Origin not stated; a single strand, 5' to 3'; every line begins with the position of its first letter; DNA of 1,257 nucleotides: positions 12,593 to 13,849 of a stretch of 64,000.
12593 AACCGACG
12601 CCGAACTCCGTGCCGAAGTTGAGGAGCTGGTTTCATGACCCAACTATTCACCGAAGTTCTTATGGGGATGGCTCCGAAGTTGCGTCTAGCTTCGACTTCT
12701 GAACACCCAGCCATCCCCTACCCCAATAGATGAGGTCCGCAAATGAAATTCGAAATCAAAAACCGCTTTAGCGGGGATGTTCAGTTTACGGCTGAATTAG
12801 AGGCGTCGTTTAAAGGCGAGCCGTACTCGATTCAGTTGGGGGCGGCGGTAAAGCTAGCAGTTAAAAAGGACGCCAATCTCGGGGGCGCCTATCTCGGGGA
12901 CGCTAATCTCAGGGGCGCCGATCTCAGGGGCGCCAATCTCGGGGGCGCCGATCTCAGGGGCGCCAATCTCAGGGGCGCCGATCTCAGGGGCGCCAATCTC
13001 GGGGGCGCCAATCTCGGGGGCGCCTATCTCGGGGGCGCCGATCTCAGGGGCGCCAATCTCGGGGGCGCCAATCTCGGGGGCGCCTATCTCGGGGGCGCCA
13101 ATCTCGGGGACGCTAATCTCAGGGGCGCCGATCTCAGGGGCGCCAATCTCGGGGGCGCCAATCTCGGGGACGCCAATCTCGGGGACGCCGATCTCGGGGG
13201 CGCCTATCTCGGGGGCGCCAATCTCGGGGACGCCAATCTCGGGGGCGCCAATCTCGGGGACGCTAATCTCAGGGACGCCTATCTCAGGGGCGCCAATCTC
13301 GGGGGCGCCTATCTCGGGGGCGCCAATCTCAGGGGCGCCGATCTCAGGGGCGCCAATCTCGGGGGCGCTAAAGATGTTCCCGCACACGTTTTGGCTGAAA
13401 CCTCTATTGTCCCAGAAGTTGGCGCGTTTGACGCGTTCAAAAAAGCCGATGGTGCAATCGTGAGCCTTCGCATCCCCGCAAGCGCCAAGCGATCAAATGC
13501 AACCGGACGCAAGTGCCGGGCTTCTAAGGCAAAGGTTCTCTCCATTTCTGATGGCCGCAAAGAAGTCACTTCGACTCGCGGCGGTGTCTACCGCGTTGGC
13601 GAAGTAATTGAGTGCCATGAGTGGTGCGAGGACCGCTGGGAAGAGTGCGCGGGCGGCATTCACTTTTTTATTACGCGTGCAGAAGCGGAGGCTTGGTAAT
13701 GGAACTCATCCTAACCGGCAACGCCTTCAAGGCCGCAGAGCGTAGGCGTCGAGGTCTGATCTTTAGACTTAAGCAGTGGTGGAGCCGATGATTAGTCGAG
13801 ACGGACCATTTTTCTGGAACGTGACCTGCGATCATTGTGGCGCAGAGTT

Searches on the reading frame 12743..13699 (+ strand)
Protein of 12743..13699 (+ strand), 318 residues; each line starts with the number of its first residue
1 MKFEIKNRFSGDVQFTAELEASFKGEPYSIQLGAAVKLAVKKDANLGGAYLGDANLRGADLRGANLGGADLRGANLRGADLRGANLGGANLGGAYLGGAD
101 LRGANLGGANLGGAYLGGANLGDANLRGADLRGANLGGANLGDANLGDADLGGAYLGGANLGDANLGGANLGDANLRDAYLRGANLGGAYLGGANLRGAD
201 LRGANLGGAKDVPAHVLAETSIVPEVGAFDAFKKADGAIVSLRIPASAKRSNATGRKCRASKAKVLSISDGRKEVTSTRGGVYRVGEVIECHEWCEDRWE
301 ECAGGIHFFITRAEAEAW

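Call 68: search_protein_families(library=padloc, proteins=[window:12743-13699:+], max_evalue=0.00001)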
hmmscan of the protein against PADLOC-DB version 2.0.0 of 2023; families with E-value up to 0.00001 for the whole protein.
window:12743-13699:+ (318 aa): 0 families

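Call 69: search_protein_families(library=pfam, proteins=[window:12743-13699:+], max_evalue=0.00001)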
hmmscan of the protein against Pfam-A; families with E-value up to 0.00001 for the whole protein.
window:12743-13699:+ (318 aa): 4 families
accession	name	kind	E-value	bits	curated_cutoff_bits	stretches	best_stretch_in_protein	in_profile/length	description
PF00805.28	Pentapeptide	-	1.4e-50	168.8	20.2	5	43-78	5-40/40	Pentapeptide repeats (8 copies)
PF19062.5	DUF5758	-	1.9e-23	82.8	26.9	1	223-315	5-105/105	Family of unknown function (DUF5758)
PF13576.12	Pentapeptide_3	-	2.7e-22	79.2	27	0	51-84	12-47/48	Pentapeptide repeats (9 copies)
PF13599.13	Pentapeptide_4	-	7.7e-11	42.4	38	0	98-160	15-77/78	Pentapeptide repeat region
